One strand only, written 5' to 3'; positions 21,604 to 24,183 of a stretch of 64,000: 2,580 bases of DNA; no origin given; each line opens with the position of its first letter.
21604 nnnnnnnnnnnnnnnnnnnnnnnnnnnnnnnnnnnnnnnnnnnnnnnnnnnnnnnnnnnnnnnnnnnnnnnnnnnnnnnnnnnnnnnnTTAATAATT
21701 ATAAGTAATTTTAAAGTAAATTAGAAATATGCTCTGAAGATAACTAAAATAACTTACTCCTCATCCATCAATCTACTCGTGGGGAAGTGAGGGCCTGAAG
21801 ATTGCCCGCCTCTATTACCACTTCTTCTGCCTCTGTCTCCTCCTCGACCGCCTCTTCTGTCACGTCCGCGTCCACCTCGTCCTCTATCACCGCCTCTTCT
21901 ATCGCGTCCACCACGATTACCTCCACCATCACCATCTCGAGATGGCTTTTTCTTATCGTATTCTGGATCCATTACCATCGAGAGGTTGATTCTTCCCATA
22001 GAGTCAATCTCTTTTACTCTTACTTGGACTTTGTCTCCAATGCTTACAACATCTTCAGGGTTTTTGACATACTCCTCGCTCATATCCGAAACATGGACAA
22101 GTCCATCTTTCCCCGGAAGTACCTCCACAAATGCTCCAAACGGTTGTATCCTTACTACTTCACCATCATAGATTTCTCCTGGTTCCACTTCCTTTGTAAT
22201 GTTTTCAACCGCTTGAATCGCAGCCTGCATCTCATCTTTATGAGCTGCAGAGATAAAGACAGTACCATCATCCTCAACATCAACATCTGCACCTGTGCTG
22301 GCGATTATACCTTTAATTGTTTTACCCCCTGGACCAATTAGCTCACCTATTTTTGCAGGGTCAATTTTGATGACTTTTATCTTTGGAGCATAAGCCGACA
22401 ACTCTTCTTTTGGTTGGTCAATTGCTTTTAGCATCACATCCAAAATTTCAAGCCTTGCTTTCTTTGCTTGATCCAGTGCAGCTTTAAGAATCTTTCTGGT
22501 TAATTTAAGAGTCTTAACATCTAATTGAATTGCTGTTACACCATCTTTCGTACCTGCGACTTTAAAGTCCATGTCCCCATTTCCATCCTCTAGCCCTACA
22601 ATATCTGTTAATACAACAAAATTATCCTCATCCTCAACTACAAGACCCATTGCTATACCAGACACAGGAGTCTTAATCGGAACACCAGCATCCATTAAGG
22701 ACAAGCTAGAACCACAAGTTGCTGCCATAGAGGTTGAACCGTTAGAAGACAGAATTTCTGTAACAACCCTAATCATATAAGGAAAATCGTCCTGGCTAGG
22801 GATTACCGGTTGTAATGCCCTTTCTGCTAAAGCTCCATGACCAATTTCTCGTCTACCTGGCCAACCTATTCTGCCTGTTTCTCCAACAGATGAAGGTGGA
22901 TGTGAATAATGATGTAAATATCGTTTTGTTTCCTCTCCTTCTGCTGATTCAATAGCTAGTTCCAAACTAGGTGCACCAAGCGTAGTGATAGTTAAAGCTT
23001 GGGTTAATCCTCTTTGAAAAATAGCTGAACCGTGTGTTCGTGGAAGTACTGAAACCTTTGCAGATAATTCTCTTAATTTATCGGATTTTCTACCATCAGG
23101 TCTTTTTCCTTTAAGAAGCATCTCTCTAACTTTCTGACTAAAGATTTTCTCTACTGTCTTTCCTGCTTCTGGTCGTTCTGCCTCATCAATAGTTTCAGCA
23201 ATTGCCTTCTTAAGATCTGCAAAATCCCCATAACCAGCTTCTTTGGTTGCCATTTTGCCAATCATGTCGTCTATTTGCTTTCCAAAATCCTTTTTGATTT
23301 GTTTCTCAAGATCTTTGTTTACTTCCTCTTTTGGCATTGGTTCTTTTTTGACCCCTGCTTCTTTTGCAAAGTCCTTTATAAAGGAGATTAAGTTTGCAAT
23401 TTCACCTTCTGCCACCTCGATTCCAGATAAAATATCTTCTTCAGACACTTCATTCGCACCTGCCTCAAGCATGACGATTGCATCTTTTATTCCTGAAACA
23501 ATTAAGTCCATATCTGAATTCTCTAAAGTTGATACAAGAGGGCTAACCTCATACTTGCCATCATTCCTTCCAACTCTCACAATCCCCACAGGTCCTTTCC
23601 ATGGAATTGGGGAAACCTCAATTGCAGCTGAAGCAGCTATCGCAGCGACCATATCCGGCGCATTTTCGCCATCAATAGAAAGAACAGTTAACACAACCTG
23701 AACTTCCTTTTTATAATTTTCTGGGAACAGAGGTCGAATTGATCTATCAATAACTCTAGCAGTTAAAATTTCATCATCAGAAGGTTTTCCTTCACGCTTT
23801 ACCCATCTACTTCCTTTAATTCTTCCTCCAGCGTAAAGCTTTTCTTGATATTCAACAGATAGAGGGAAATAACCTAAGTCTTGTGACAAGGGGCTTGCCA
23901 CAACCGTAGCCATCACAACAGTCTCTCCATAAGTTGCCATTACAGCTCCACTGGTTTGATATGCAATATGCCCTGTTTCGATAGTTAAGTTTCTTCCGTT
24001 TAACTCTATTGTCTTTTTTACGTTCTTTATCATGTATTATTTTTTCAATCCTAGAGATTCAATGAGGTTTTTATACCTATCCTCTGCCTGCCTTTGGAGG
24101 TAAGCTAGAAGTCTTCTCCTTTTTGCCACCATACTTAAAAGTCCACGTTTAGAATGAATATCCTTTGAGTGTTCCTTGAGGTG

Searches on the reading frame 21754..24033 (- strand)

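Call 36: search_protein_families(library=pfam, proteins=[window:21754-24033:-], max_evalue=0.001)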
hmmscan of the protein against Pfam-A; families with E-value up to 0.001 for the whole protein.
window:21754-24033:- (759 aa): 7 families
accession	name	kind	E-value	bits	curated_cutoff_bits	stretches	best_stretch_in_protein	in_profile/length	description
PF01138.27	RNase_PH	-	1.4e-51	174.7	25.5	2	13-144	2-130/130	3' exoribonuclease family, domain 1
PF00575.29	S1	-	1.9e-18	67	22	1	616-686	2-73/74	S1 RNA binding domain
PF03725.20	RNase_PH_C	-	2.5e-14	53.4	20.8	2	147-209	1-65/67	3' exoribonuclease family, domain 2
PF00013.35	KH_1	-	1.7e-09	37.7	21.5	1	554-610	3-65/66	KH domain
PF23459.1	S1_RRP5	-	9.9e-06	26.5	27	1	617-679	2-64/72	RRP5 S1 domain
PF22675.2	KH-I_KHDC4-BBP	-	0.00022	21.5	30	1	562-603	8-49/76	KHDC4/BBP-like, KH-domain type I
PF24685.1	OB_RRP5_4th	-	0.00087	19.7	31.5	0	615-679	5-74/92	RRP5 OB-fold domain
